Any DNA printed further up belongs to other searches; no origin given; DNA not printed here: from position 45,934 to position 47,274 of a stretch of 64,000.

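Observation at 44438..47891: MFS transporter - RidA - sugar phosphate isomerase/epimerase operon with divergent YheO-like regulator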

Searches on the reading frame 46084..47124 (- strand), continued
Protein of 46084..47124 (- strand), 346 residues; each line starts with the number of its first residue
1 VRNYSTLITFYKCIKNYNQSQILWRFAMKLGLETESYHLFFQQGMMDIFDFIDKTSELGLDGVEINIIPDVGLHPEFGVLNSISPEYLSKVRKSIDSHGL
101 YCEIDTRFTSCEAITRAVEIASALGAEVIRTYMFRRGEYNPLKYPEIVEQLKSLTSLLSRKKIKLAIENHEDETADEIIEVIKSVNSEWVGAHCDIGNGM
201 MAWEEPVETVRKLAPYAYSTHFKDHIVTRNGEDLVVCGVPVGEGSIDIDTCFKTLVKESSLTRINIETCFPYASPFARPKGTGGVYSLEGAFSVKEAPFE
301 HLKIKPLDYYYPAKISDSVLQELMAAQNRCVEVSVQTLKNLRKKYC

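Call 34: fold_search(model_id=the predicted structure, library=pdb)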
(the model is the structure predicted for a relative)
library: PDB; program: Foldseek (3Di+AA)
matches with E <= 10: 1888; with E <= 0.001: 274
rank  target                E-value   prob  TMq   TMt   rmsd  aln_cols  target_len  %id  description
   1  8z1i_B                2.3e-13  1.00  0.69  0.80   3.8       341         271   18  Crystal structure of the isomerase Art22 with ethylene glycol (released 2025-04-16)
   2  9koj_A                4.1e-13  1.00  0.69  0.78   3.7       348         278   17  Crystal structure of the isomerase Art22 (released 2025-07-30)
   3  3cqj_B                4.6e-13  1.00  0.61  0.70   8.2       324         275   17  Crystal Structure of L-xylulose-5-phosphate 3-epimerase UlaE (form B) complex with Zn2+ (released 2008-11-25)
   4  7drd_A                6.2e-13  1.00  0.59  0.71   6.0       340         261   16  Cryo-EM structure of DgpB-C at 2.85 angstrom resolution (released 2021-12-08)
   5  7drd_G                6.2e-13  1.00  0.59  0.69   6.1       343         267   16  Cryo-EM structure of DgpB-C at 2.85 angstrom resolution (released 2021-12-08)
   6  2hk0_A                1.2e-12  1.00  0.61  0.66   7.4       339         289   16  Crystal structure of D-psicose 3-epimerase (DPEase) in the absence of substrate (released 2006-08-29)
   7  7drd_C                2.0e-12  1.00  0.57  0.68   6.0       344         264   15  Cryo-EM structure of DgpB-C at 2.85 angstrom resolution (released 2021-12-08)
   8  4pgl_B                2.7e-12  1.00  0.62  0.68   7.6       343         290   15  Crystal structure of engineered D-tagatose 3-epimerase PcDTE-ILS6 (released 2014-10-22)
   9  3cqi_B                2.9e-12  1.00  0.60  0.69   8.3       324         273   17  Crystal Structure of L-xylulose-5-phosphate 3-epimerase UlaE (form B) complex with sulfate (released 2008-11-25)
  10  8xix                  2.9e-12  1.00  0.57  0.62   7.9       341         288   15  KeDt3e within Co (released 2024-12-25)
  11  3p6l                  3.2e-12  1.00  0.58  0.69   3.9       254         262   19  Crystal structure of a Sugar phosphate isomerase/epimerase (BDI_1903) from Parabacteroides distasonis ATCC 8503 at 1.85  (released 2010-12-08)
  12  8xiv                  3.6e-12  1.00  0.59  0.64   7.1       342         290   16  Production of D-psicose (released 2024-12-25)
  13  5zfs_A                5.8e-12  1.00  0.61  0.67   7.2       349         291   15  Crystal structure of Arthrobacter globiformis M30 sugar epimerase which can produce D-allulose from D-fructose (released 2018-10-24)
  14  8yeb_A                6.5e-12  1.00  0.58  0.64   3.6       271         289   16  Crystal structure of L-ribulose 3-epimerase from Arthrobacter globiformis M30 (released 2025-02-12)
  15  4pgl_A                6.9e-12  1.00  0.64  0.68   7.2       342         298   15  Crystal structure of engineered D-tagatose 3-epimerase PcDTE-ILS6 (released 2014-10-22)
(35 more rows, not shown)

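Call 37: fold_search(model_id=the predicted structure, library=afdb50)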
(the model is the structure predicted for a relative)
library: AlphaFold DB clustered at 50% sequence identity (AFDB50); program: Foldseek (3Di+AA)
matches with E <= 10: 2305; with E <= 0.001: 1608
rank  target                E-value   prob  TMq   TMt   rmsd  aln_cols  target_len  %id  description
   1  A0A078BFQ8            9.3e-62  1.00  0.99  0.82   0.5       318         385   96  Xylose isomerase-like TIM barrel domain-containing protein [Escherichia coli]
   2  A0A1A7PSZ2            4.0e-47  1.00  0.98  0.98   0.9       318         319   55  Xylose isomerase [Gallibacterium genomosp. 3]
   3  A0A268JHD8            5.7e-45  1.00  0.96  0.97   1.3       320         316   55  Xylose isomerase
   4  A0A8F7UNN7            2.0e-44  1.00  0.81  0.97   0.6       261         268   80  Sugar phosphate isomerase/epimerase [Salmonella enterica subsp. salamae]
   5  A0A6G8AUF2            7.2e-43  1.00  0.96  0.92   1.2       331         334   46  Sugar phosphate isomerase/epimerase [Vagococcus hydrophili]
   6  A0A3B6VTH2            5.3e-41  1.00  0.97  0.90   1.7       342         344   45  Xylose isomerase-like TIM barrel domain-containing protein [Brachyspira pilosicoli P43/6/78]
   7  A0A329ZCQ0            2.2e-38  1.00  0.95  0.91   2.5       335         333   45  Xylose isomerase-like TIM barrel domain-containing protein
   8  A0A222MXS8            7.6e-38  1.00  0.96  0.91   1.3       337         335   38  Sugar phosphate isomerase/epimerase [Campylobacter avium LMG 24591]
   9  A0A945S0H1            1.8e-35  1.00  0.89  0.90   2.5       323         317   39  Sugar phosphate isomerase/epimerase
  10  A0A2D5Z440            7.6e-33  1.00  0.87  0.87   3.3       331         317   34  Xylose isomerase-like TIM barrel domain-containing protein
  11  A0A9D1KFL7            3.5e-27  1.00  0.71  0.86   2.2       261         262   44  Sugar phosphate isomerase/epimerase (Fragment) [Candidatus Caccovicinus merdipullorum]
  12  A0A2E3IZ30            5.3e-26  1.00  0.87  0.88   2.6       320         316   30  Xylose isomerase-like TIM barrel domain-containing protein
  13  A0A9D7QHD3            1.4e-25  1.00  0.83  0.84   5.2       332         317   26  Sugar phosphate isomerase/epimerase
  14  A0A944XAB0            3.3e-25  1.00  0.84  0.85   3.2       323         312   28  Sugar phosphate isomerase/epimerase
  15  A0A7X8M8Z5            4.7e-25  1.00  0.75  0.86   3.0       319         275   28  Sugar phosphate isomerase/epimerase
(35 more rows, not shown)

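Call 47: search_protein_families(proteins=[L037:9962-10936:+, L037:10952-11785:+, L037:11911-13260:+, L025:2865-4229:+, L020:3421-4356:+, L020:5978-7006:+, L070:3111-3989:+], library=ncbifam, max_evalue=1e-8)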
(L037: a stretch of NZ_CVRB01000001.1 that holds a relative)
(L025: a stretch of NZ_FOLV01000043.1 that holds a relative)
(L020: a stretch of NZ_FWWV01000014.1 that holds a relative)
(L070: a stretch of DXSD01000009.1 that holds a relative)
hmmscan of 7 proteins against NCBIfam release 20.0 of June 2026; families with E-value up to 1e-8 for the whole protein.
L037:9962-10936:+ (324 aa): 4 families
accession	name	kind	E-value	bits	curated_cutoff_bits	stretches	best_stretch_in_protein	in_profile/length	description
NF007852.0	PRK10561.1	equivalog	2e-40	139.5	335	1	39-324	12-294/295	sn-glycerol-3-phosphate ABC transporter permease UgpA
NF008232.0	PRK10999.1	equivalog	4.1e-35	121.5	392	1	82-320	264-517/520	maltose ABC transporter permease MalF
NF040931.1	ABC_arch_GlcT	equivalog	1.8e-28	100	360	1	49-317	7-269/278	glucose ABC transporter permease GlcT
TIGR03262.1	PhnU2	equivalog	2e-09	36.7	593.25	1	52-310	14-249/546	putative 2-aminoethylphosphonate ABC transporter permease subunit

L037:10952-11785:+ (277 aa): 4 families
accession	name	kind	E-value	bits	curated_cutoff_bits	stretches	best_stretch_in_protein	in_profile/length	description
NF040932.1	ABC_arch_GlcU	equivalog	1.8e-35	122.9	340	1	9-274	2-269/272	glucose ABC transporter permease GlcU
NF008210.0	PRK10973.1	equivalog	2.2e-32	112.9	297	1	11-270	10-276/281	sn-glycerol-3-phosphate ABC transporter permease UgpE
NF008231.0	PRK10998.1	equivalog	6.2e-29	101.5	261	1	13-277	16-296/296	maltose ABC transporter permease MalG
NF007047.0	PRK09500.1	equivalog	1.1e-10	41.6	326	1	8-205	3-194/257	spermidine/putrescine ABC transporter permease PotC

L037:11911-13260:+ (449 aa): 2 families
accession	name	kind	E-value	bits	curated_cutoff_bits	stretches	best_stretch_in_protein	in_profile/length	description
NF053763.1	ABCarbgalBndGanS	equivalog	1e-11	44.3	700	1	7-348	3-328/420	galactooligosaccharide ABC transporter substrate-binding protein GanS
NF008211.0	PRK10974.1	equivalog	7.2e-09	34.7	411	0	139-348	128-335/439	sn-glycerol-3-phosphate ABC transporter substrate-binding protein UgpB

L025:2865-4229:+ (454 aa): 11 families
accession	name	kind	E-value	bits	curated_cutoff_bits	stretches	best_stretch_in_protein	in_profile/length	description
NF047787.1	PhglyTportPgtP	equivalog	8.7e-257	852.1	750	1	1-449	1-448/451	phosphoglycerate transporter PgtP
TIGR00881.1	2A0104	subfamily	5.8e-136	453.4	407.75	1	35-420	1-379/379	phosphoglycerate transporter protein PgtP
NF008433.0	PRK11273.1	equivalog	3.3e-112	375.9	748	1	1-445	1-442/452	glycerol-3-phosphate transporter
TIGR00712.1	glpT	equivalog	4.2e-112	375.4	632.55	1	1-439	1-436/440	glycerol-3-phosphate transporter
NF007107.1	PRK09556.1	equivalog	1.3e-79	268.4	497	1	7-446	8-459/469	hexose-6-phosphate:phosphate antiporter UhpT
NF008661.1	PRK11663.1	subfamily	2.1e-75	254.4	564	1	1-435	1-427/439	MFS transporter family glucose-6-phosphate receptor UhpC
TIGR00893.1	2A0114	subfamily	6.8e-31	107.6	395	1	37-435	2-396/399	D-galactonate transporter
TIGR00886.1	2A0108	subfamily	8.8e-20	71.1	311.7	1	30-381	6-347/368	NarK family nitrate/nitrite MFS transporter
TIGR00895.1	2A0115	subfamily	6.3e-17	61.6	418.55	1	49-389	37-377/398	aromatic acid/H+ symport family MFS transporter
NF038246.1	bile_salt_MFS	equivalog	4.2e-16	58.8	400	1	35-436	12-402/408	conjugated bile salt MFS transporter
TIGR00883.1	2A0106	subfamily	9.1e-13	48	443.45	1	30-196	228-397/400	metabolite/H+ symporter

L020:3421-4356:+ (311 aa): 9 families
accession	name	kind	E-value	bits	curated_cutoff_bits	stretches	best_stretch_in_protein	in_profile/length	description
NF007936.0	PRK10653.1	equivalog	2.4e-43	148.5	337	1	2-274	4-271/295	ribose ABC transporter substrate-binding protein RbsB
NF041827.1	YtfQ_transport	equivalog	1.2e-27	96.6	510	1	6-275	7-281/320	galactofuranose ABC transporter, galactofuranose-binding protein YtfQ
NF007254.0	PRK09701.1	equivalog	8.6e-26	90.8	335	1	10-294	9-300/311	D-allose transporter substrate-binding protein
TIGR02634.1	xylF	equivalog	8.2e-23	81.4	389.55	1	48-256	22-231/302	D-xylose ABC transporter substrate-binding protein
NF007680.0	PRK10355.1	equivalog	7.8e-16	58.2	504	1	48-263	49-265/331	D-xylose ABC transporter substrate-binding protein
NF047341.1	lactose_RbsR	equivalog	4.6e-14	52.5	382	1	25-243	62-272/331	ribose utilization transcriptional repressor RbsR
NF040907.2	ChvE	equivalog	1.2e-13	51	460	1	51-260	27-254/324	multiple monosaccharide ABC transporter substrate-binding protein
NF011924.1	PRK15395.1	equivalog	4.1e-13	49.1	420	1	7-288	6-304/329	galactose/glucose ABC transporter substrate-binding protein MglB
NF007075.0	PRK09526.1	subfamily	8.4e-12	44.7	340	1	50-246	91-279/358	LacI family DNA-binding transcriptional regulator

L020:5978-7006:+ (342 aa): 9 families
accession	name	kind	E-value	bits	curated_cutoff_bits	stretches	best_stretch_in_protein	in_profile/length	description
NF007067.0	PRK09512.1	equivalog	5.8e-81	272.1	398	1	30-334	23-319/321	ribose ABC transporter permease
NF040906.3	GguB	equivalog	8.1e-72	242.5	450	2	186-338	223-375/375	multiple monosaccharide ABC transporter permease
NF007252.0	PRK09699.1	equivalog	1.2e-66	225.3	396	1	17-333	16-322/326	D-allose ABC transporter permease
NF007014.0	PRK09478.1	equivalog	8.7e-66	222.5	386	1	17-334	6-330/336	galactose/methyl galactoside ABC transporter permease MglC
NF008441.0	PRK11285.1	equivalog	2.2e-63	214.4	378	1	21-339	24-330/333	L-arabinose ABC transporter permease AraH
NF008630.0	PRK11618.1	equivalog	7.2e-52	176.6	363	1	31-331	15-308/331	galactofuranose ABC transporter, permease protein YjfF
NF011961.0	PRK15432.1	equivalog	4.9e-39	134.5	388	1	29-333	13-305/344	autoinducer 2 ABC transporter permease LsrC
NF011612.1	PRK15038.1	equivalog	1.7e-38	132.6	500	1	29-329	8-302/322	autoinducer 2 ABC transporter permease LsrD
NF041862.1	YtfT_transport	equivalog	1.4e-36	126.3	535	1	45-329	51-320/339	galactofuranose ABC transporter, ATP-binding protein YtfT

L070:3111-3989:+ (292 aa): 0 families

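Call 51: search_solved_structures(query=A1, max_evalue=0.01, show_alignments=3)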
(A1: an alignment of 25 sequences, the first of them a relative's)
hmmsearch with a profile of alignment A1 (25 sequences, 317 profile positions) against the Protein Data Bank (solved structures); distinct sequences matched with E-value up to 0.01: 10.
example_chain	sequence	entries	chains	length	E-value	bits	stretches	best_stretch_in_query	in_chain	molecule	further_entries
8z1i_A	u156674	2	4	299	3.3e-11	46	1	1-229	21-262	Art22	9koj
3cqh_A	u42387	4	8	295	1.7e-07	33.8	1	82-230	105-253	L-ribulose-5-phosphate 3-epimerase ulaE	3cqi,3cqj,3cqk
3tva_A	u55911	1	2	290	3.5e-07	32.8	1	77-229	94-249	Xylose isomerase domain protein TIM barrel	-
3dx5_A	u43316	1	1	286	4.8e-07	32.3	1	11-196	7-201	uncharacterized protein AsbF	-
4ovx_A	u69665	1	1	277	1.6e-06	30.6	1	79-197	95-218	Xylose isomerase domain protein TIM barrel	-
3wqo_A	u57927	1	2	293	1.6e-06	30.6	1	81-228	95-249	Uncharacterized protein MJ1311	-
4kw2_A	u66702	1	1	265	8.6e-05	24.9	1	117-197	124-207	Uncharacterized protein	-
7xrf_A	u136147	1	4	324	0.0012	21.1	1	2-170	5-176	AP_endonuc_2 domain-containing protein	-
7bvr_A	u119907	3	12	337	0.0013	21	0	2-170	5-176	AP_endonuc_2 domain-containing protein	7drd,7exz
7bvs_A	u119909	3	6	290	0.0035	19.6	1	83-195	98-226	Sugar phosphate isomerase/epimerase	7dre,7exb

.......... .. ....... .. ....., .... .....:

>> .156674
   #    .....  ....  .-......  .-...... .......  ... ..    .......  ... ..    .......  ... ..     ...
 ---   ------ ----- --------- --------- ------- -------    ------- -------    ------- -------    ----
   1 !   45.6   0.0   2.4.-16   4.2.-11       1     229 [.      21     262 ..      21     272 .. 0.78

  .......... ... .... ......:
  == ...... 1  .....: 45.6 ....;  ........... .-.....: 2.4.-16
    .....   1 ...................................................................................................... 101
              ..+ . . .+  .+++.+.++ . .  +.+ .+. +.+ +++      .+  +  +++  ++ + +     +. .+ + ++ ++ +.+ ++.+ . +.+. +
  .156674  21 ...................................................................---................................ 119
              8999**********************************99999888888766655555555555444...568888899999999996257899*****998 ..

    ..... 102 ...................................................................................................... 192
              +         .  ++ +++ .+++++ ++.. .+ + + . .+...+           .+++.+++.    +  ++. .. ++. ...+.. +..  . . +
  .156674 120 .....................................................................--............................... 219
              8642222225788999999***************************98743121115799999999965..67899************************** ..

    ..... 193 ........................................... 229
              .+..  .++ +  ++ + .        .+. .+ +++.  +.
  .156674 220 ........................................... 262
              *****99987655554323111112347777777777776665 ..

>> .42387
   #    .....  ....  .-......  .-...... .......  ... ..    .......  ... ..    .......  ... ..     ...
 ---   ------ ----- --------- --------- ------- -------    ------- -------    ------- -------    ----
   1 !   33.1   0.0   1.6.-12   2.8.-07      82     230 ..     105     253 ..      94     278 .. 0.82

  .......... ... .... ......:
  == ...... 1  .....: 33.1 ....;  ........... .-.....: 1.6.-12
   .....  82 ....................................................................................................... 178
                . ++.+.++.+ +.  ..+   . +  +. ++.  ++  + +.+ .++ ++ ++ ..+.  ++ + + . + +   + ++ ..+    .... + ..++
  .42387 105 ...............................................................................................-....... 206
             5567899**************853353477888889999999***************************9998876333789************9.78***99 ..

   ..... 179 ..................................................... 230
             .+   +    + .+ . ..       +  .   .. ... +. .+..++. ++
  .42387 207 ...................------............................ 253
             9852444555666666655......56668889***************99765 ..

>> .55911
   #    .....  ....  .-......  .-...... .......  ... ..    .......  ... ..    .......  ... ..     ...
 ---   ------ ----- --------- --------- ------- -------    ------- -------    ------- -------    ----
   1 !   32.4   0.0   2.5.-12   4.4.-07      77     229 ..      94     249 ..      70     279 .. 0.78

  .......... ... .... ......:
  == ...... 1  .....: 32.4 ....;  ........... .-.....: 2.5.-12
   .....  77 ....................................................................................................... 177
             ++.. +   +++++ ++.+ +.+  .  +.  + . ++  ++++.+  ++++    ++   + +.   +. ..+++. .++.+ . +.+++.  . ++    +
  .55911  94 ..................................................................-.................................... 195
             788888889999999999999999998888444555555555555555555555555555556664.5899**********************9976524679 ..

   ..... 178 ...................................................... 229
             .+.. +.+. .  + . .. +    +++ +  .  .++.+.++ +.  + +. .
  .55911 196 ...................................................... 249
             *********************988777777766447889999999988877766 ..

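Call 56: search_solved_structures(query=L048:8992-10137:+, max_evalue=0.01)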
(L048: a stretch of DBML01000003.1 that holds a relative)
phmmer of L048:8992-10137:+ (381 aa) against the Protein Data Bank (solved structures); distinct sequences matched with E-value up to 0.01: 4.
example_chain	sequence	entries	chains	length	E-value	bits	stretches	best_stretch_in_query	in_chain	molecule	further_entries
5t1p_A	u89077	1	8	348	1.3e-122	412.4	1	60-380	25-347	ABC transporter, periplasmic substrate-binding protein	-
1sbp_A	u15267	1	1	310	5.8e-06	28.6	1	164-333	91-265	SULFATE-BINDING PROTEIN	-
5um2_A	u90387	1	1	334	0.00013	24.2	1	152-332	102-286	ABC transporter sulfate binding protein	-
4r6y_A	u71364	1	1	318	0.00014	24.1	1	107-223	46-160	Putative 2-aminoethylphosphonate-binding periplasmic protein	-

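Call 57: search_solved_structures(query=L037:11911-13260:+, max_evalue=0.01)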
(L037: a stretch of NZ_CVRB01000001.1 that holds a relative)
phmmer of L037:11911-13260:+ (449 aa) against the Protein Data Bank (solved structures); distinct sequences matched with E-value up to 0.01: 30.
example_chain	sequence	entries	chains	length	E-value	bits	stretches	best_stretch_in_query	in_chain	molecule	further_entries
5f7v_A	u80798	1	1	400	8.5e-24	87.4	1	37-415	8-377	Lmo0181 protein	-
4rk2_A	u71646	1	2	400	3.3e-21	78.9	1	41-347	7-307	Putative sugar ABC transporter, substrate-binding protein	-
4r9f_A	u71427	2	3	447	1.3e-17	67.1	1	3-346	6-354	MBP1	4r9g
5z6b_A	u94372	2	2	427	1.4e-15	60.4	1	15-446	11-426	Putative ABC transporter substrate-binding protein YesO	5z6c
3jzj_A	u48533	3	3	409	6e-15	58.3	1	42-352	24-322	Acarbose/maltose binding protein GacH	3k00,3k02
3k01_A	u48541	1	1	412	7e-15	58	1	43-352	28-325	Acarbose/maltose binding protein GacH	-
4g68_B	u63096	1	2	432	4.2e-14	55.5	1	24-363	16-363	ABC transporter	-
4g68_A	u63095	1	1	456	4.2e-14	55.5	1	17-362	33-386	ABC transporter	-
4r6k_A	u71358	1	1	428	6.8e-14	54.8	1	37-446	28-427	SOLUTE-BINDING PROTEIN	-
4zs9_A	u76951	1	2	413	8.8e-12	47.8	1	36-348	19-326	Sugar binding protein of ABC transporter system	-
4zza_A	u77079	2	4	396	2.5e-11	46.3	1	40-348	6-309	Sugar binding protein of ABC transporter system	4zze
3uor_A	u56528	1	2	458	2.5e-10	43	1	39-354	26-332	ABC transporter sugar binding protein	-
1eu8_A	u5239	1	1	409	5.4e-09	38.6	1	60-363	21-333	TREHALOSE/MALTOSE BINDING PROTEIN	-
4rya_A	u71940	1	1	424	2.8e-08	36.3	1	60-360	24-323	ABC transporter substrate binding protein (Sorbitol)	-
4qrz_A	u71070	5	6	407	5.4e-08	35.3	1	44-350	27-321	ABC-TYPE SUGAR TRANSPORTER | ABC transporter, substrate binding protein (Sugar)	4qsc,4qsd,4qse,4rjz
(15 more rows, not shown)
